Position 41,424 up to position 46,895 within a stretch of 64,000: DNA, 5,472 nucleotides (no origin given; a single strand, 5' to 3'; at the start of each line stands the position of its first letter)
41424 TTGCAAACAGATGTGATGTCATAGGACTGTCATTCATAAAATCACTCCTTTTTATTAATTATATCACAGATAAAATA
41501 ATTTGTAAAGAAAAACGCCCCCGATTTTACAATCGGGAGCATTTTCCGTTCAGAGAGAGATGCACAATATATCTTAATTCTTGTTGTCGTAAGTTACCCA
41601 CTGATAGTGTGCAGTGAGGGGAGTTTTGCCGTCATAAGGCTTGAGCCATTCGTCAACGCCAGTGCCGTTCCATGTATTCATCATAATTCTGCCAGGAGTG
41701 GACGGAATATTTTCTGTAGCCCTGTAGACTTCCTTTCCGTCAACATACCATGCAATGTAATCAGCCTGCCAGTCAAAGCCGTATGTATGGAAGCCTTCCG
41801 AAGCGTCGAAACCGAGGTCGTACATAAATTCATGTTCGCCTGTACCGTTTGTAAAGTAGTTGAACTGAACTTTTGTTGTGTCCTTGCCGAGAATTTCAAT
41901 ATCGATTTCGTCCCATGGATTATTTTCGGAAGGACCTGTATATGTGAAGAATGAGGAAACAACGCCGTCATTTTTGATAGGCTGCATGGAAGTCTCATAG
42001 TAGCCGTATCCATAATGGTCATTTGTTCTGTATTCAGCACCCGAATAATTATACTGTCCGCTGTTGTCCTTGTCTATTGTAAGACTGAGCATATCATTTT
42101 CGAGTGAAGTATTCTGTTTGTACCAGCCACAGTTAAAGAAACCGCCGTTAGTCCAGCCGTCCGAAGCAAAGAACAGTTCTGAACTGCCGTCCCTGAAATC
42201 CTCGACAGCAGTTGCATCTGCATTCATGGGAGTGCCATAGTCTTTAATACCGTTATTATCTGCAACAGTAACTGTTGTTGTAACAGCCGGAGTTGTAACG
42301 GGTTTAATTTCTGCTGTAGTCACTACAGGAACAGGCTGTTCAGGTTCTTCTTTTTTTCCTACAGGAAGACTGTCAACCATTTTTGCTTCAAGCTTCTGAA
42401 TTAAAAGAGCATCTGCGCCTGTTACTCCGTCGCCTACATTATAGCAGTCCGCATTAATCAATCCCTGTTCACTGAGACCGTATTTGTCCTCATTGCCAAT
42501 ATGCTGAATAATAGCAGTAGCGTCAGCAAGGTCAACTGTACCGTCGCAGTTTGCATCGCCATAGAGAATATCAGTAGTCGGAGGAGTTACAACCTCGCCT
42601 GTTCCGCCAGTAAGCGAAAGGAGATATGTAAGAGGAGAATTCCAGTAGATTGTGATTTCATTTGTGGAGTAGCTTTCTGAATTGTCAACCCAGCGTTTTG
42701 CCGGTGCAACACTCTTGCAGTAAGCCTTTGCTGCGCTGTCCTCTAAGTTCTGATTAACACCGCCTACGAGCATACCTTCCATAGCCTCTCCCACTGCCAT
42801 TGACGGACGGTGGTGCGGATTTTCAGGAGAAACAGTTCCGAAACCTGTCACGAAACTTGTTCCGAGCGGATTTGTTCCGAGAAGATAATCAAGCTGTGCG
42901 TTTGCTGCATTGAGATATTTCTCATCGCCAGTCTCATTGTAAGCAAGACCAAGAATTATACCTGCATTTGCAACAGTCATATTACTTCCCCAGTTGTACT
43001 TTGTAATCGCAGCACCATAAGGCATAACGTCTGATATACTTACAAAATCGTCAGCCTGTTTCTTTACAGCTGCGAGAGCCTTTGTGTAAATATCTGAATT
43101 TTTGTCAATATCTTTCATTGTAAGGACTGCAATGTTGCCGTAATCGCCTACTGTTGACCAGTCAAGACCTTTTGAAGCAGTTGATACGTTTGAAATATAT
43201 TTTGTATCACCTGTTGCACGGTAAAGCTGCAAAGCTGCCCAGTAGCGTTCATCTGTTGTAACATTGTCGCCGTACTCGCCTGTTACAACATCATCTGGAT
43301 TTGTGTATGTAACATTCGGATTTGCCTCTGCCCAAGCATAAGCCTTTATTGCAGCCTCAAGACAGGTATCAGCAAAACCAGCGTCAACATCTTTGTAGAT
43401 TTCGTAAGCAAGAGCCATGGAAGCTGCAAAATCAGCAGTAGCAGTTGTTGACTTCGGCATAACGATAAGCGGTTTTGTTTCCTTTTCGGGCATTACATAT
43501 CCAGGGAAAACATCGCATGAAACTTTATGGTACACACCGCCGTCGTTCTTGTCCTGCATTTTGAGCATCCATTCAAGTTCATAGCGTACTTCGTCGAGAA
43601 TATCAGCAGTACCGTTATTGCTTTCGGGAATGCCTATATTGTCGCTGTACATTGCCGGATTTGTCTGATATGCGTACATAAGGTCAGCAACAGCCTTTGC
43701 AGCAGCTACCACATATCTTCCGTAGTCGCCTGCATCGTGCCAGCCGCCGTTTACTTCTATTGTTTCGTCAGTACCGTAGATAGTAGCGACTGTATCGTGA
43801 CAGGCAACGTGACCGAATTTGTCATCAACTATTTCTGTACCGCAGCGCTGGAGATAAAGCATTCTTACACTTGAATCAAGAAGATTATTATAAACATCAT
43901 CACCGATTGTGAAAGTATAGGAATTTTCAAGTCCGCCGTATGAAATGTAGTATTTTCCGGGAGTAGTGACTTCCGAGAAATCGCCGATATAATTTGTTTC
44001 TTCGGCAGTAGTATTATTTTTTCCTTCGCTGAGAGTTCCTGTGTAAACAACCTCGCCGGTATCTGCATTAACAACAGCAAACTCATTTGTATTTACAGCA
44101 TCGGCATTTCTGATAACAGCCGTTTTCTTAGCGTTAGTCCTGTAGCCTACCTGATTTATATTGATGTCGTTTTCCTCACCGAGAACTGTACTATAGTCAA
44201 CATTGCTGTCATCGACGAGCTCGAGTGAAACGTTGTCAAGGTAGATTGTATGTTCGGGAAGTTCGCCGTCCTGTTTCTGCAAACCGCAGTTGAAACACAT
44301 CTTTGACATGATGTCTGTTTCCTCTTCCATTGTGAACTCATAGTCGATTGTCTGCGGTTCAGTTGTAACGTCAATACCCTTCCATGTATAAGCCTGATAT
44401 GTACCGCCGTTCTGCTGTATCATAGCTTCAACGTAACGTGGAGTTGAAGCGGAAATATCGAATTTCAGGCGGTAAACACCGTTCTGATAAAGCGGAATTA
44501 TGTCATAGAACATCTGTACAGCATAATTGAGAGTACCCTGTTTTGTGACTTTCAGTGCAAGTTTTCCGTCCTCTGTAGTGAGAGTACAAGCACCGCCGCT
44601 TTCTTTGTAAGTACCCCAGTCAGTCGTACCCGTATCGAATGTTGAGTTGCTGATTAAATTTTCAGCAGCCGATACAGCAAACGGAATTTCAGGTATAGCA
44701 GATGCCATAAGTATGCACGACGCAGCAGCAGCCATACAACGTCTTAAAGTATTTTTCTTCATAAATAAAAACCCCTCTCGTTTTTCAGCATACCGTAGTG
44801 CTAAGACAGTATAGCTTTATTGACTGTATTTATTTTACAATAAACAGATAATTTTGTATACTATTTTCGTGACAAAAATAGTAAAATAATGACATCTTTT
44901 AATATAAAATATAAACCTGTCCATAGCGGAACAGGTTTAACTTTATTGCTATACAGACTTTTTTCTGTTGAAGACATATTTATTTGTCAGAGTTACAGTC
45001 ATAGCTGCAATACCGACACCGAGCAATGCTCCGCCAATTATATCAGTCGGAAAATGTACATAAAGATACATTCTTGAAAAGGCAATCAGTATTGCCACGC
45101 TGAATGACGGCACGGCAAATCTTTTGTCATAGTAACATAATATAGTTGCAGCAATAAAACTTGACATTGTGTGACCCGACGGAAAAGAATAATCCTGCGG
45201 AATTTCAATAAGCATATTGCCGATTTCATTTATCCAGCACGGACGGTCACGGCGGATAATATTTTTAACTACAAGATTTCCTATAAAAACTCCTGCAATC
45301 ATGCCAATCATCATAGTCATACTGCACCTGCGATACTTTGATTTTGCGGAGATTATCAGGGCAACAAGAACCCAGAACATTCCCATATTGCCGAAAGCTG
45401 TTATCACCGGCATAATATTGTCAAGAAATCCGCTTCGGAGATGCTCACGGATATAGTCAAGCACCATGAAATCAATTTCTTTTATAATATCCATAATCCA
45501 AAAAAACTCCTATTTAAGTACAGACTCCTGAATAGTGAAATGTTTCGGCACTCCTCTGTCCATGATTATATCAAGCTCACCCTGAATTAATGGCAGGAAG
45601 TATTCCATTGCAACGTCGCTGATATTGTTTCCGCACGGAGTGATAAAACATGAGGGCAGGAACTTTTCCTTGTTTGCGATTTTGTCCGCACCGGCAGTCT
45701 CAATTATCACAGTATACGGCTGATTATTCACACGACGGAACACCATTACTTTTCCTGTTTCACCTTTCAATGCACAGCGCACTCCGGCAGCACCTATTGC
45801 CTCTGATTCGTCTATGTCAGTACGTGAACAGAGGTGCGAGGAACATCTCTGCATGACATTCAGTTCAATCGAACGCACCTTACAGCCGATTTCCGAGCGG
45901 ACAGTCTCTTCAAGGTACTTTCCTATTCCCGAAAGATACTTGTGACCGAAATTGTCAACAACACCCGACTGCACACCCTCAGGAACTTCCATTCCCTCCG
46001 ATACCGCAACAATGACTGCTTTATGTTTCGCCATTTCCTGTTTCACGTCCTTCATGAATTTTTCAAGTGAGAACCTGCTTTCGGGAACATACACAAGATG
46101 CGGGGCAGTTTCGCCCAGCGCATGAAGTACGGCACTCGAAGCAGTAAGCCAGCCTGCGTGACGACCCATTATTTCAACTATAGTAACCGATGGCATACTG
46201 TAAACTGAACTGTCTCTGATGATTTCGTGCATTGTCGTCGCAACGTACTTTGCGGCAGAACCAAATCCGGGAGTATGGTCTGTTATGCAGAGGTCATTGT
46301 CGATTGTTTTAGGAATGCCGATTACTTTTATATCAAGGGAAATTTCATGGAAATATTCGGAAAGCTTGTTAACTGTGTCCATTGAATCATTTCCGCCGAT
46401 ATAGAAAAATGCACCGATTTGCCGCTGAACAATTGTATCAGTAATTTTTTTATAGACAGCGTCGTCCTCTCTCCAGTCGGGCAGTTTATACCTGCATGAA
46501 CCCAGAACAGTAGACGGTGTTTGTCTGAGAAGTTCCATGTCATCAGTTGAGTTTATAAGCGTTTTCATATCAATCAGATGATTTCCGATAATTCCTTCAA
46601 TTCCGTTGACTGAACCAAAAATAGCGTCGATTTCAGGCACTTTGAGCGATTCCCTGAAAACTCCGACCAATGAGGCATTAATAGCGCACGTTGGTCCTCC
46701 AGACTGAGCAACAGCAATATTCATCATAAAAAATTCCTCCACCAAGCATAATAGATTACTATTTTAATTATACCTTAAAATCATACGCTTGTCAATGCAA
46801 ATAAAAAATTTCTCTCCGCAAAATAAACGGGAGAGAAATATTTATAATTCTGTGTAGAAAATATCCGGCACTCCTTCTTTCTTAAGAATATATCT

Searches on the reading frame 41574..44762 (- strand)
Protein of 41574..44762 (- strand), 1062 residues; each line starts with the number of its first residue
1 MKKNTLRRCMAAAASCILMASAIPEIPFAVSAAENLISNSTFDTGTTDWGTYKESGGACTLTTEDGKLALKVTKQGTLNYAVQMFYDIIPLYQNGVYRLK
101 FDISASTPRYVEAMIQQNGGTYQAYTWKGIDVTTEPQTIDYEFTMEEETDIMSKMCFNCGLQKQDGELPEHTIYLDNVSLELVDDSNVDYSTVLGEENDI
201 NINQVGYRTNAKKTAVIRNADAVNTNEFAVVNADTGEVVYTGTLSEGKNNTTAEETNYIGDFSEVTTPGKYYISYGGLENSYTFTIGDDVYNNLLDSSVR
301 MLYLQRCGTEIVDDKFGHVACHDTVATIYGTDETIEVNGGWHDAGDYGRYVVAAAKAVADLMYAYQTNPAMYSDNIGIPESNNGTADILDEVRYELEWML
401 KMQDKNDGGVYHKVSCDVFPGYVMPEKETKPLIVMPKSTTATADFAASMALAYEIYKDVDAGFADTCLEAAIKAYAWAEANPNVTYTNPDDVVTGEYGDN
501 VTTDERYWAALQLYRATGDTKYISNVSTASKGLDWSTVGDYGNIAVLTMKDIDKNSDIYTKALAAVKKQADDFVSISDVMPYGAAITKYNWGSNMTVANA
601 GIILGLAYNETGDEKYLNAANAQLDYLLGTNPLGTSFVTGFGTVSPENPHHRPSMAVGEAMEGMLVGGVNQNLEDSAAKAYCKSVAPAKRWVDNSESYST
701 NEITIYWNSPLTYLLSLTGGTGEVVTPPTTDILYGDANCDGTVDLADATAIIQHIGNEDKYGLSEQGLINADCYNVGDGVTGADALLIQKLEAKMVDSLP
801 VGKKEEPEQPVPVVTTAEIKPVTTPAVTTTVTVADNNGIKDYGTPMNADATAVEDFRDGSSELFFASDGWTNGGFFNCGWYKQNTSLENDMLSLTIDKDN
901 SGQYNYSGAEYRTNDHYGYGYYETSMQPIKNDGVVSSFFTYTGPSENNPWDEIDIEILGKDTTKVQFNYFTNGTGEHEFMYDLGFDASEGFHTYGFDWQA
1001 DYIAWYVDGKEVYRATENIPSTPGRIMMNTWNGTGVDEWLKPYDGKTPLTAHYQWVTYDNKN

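Call 80: search_protein_families(library=pfam, proteins=[window:41574-44762:-], max_evalue=0.00001)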
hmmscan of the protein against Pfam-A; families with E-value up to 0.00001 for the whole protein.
window:41574-44762:- (1062 aa): 4 families
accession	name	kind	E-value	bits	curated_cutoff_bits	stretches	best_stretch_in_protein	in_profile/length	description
PF00759.25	Glyco_hydro_9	-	2.3e-95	321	27.7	1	291-715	1-444/444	Glycosyl hydrolase family 9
PF00722.28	Glyco_hydro_16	-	1.8e-40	138.7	22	1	876-1039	5-162/175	Glycosyl hydrolases family 16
PF02927.20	CelD_N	-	2.9e-25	89.3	24.6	1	197-279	3-85/86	Cellulase N-terminal ig-like domain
PF02018.23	CBM_4_9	-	4e-16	60.1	25.9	1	35-150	2-122/136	Carbohydrate binding domain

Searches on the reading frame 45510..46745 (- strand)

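Call 80: search_protein_families(library=pfam, proteins=[window:45510-46745:-], max_evalue=0.00001)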
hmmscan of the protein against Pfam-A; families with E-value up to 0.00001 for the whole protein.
window:45510-46745:- (411 aa): 1 family
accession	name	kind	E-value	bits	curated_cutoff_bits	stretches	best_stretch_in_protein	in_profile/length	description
PF00365.25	PFK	-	5.2e-58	197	30.9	1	9-303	1-257/277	Phosphofructokinase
